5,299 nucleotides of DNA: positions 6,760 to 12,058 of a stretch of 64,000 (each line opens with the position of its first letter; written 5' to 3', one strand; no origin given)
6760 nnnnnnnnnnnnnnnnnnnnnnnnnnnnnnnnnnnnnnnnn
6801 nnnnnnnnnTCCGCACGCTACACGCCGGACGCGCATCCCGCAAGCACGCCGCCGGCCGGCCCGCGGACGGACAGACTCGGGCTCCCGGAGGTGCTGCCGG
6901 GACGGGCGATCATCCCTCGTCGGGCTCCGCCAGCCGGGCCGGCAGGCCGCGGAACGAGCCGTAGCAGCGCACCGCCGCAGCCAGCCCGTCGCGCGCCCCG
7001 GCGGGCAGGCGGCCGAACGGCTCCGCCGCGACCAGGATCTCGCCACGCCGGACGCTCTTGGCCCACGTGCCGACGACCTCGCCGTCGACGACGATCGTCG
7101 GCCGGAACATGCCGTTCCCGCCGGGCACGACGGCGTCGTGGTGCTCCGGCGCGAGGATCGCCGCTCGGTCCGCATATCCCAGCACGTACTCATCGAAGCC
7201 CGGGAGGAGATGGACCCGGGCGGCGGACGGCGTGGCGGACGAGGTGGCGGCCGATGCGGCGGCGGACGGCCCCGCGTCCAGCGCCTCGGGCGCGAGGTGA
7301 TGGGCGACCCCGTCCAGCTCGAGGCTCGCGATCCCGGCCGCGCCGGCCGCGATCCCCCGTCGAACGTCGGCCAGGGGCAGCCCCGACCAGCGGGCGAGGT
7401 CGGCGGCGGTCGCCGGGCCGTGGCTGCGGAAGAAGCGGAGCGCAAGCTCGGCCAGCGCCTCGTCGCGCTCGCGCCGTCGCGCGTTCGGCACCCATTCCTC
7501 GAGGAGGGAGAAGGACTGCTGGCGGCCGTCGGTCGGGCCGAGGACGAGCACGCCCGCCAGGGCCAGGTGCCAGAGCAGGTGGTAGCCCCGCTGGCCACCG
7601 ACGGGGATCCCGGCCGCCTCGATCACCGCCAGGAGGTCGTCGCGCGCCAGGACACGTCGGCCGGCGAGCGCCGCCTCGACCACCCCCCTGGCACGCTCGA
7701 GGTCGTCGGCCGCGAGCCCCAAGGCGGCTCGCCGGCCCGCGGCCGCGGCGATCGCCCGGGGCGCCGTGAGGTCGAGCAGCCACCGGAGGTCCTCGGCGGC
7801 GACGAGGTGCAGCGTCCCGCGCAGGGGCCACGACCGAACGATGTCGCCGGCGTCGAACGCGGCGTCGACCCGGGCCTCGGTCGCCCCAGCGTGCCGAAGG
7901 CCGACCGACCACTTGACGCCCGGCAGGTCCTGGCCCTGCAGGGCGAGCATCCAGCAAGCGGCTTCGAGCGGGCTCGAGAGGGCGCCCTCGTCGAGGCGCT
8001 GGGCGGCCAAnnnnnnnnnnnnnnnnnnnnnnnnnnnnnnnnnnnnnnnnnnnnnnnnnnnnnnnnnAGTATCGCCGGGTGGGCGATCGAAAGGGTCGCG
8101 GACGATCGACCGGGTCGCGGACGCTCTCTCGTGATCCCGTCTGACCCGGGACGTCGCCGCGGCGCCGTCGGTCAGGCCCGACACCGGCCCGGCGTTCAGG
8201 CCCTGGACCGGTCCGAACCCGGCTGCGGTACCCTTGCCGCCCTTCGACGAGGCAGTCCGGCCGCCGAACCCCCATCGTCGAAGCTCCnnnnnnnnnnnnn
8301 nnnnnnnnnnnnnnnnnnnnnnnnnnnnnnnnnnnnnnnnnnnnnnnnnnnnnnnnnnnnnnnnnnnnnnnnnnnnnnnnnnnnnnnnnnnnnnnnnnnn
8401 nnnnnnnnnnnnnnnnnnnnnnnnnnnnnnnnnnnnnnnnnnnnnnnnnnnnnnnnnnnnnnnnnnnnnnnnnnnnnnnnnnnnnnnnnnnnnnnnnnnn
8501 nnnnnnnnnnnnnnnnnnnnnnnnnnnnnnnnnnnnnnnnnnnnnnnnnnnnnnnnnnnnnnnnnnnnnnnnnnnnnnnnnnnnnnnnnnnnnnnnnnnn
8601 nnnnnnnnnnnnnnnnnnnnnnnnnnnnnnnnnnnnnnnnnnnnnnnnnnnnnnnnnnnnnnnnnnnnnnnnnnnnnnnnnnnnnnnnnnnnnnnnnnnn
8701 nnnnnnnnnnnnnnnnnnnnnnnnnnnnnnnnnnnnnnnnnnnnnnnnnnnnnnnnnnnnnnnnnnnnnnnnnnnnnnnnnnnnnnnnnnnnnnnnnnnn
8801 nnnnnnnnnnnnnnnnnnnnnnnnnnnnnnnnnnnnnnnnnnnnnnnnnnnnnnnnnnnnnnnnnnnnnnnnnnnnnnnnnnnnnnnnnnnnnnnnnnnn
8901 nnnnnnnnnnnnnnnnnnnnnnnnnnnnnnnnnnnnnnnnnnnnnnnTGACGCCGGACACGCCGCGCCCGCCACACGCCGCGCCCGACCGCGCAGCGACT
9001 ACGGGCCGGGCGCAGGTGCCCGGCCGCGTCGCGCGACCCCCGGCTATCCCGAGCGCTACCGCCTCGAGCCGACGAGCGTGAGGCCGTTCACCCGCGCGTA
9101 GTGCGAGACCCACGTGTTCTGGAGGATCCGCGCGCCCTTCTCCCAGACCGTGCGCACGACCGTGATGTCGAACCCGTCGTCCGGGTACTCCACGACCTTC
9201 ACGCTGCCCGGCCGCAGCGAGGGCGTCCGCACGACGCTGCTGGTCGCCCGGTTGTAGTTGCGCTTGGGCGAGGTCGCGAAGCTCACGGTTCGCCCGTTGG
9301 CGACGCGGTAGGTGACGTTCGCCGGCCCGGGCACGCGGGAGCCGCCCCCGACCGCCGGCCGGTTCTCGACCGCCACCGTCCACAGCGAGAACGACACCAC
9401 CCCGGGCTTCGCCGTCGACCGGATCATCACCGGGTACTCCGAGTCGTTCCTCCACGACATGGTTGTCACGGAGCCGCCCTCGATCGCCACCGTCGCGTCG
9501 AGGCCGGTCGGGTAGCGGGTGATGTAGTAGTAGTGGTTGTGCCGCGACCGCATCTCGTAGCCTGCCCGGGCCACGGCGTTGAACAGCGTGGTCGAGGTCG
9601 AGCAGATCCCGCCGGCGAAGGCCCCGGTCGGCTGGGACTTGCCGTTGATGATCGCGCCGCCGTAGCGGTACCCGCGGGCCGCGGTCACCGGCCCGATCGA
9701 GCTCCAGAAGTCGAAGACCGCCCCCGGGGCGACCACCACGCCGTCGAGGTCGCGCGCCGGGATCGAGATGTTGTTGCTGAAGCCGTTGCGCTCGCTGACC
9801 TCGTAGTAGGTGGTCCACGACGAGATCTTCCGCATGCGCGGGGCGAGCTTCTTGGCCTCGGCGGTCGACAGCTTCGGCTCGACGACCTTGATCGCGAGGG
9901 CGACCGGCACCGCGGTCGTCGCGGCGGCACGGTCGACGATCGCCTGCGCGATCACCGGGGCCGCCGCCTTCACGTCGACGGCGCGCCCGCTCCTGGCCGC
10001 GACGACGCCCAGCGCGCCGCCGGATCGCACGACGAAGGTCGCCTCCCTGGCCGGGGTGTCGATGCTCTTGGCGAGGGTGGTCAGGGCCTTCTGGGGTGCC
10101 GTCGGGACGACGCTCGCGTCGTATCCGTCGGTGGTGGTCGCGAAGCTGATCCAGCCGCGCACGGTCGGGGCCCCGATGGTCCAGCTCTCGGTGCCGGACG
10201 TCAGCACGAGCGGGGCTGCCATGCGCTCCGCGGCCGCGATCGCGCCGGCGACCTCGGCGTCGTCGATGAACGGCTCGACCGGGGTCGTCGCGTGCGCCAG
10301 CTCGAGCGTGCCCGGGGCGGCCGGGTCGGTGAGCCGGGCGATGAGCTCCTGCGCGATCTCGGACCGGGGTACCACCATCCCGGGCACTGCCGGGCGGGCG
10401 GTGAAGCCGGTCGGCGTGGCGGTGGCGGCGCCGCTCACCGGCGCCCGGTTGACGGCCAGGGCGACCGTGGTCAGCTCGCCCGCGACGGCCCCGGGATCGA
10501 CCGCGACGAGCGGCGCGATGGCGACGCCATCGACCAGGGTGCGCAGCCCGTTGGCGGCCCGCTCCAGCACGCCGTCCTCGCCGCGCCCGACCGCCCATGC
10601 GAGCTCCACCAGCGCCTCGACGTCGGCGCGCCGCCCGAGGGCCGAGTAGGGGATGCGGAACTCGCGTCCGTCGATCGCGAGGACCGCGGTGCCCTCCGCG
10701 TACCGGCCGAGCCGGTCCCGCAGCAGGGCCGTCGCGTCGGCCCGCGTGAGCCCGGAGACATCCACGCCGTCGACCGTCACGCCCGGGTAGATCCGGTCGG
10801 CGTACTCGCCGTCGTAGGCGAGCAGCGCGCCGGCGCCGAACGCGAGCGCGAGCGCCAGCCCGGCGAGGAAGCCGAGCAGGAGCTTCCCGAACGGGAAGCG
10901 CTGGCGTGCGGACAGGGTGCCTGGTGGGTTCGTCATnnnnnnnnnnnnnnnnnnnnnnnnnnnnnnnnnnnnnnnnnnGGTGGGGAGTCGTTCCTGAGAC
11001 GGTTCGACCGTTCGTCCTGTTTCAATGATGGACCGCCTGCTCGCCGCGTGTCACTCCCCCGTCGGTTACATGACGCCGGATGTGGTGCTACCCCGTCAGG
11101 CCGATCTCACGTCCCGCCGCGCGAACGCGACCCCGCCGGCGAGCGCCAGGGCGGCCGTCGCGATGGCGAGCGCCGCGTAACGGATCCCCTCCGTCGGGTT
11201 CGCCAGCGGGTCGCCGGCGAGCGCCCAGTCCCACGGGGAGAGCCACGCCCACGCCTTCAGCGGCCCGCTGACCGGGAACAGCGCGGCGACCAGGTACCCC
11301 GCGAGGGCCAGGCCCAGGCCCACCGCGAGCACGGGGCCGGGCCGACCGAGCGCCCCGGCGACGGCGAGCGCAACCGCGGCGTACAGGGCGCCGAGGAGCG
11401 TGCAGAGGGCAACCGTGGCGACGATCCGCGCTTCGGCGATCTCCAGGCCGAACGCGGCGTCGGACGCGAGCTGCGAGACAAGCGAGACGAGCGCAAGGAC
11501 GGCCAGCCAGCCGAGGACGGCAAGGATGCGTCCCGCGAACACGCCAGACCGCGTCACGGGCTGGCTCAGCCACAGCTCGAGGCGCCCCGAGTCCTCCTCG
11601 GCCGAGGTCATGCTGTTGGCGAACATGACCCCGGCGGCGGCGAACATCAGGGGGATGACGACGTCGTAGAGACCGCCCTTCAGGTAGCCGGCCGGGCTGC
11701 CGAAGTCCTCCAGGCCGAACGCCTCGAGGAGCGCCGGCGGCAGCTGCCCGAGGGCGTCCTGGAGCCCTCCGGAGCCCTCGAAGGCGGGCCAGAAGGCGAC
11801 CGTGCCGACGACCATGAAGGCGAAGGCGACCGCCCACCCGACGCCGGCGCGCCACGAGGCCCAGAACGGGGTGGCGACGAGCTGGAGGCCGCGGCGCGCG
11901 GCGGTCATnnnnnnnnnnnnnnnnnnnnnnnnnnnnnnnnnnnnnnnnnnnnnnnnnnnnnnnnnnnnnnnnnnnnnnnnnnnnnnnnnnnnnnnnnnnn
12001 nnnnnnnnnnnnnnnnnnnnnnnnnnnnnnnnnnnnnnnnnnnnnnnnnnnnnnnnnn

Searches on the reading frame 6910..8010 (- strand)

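Call 71: search_protein_families(library=pfam, proteins=[window:6910-8010:-])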
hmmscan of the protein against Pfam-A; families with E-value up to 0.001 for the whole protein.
window:6910-8010:- (366 aa): 1 family
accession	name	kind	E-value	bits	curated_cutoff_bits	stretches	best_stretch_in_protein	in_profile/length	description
PF06224.18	AlkZ-like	-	8e-65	220.1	25.9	1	20-353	3-329/329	DNA glycosylase AlkZ-like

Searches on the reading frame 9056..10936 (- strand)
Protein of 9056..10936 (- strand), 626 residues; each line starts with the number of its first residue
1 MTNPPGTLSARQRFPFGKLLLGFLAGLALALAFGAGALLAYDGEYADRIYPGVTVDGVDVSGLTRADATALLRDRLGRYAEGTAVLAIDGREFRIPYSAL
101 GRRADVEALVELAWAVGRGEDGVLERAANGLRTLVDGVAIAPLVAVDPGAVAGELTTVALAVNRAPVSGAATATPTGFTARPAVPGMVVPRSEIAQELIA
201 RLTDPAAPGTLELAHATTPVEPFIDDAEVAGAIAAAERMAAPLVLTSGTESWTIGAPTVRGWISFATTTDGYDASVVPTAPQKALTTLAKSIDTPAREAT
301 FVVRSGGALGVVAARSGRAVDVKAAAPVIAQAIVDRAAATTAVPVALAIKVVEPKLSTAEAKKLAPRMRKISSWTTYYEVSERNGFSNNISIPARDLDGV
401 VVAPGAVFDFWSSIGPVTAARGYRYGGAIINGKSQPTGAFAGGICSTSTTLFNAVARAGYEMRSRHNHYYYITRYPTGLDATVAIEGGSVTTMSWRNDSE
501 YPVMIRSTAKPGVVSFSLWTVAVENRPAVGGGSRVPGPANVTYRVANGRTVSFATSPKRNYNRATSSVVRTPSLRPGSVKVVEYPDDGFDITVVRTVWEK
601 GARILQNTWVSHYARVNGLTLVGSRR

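Call 71: search_protein_families(library=pfam, proteins=[window:9056-10936:-])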
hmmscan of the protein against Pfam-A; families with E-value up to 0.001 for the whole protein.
window:9056-10936:- (626 aa): 2 families
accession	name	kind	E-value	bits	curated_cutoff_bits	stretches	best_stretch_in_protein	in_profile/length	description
PF04294.18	VanW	-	1.1e-33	116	27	1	388-519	4-130/130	VanW like protein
PF12229.13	PG_binding_4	-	1.4e-11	45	22.1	1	282-336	58-111/117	Putative peptidoglycan binding domain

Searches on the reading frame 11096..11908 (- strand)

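Call 71: search_protein_families(library=pfam, proteins=[window:11096-11908:-])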
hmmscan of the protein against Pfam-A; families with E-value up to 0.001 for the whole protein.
window:11096-11908:- (270 aa): 3 families
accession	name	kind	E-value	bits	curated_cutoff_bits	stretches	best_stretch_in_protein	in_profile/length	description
PF12679.13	ABC2_membrane_2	-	9.1e-11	42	27.2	1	18-203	11-194/283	ABC-2 family transporter protein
PF12730.13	ABC2_membrane_4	-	2.3e-06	28.2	27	1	87-200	58-173/179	ABC-2 family transporter protein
PF12698.13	ABC2_membrane_3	-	7.2e-06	25.8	31.6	1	79-242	163-315/347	ABC-2 family transporter protein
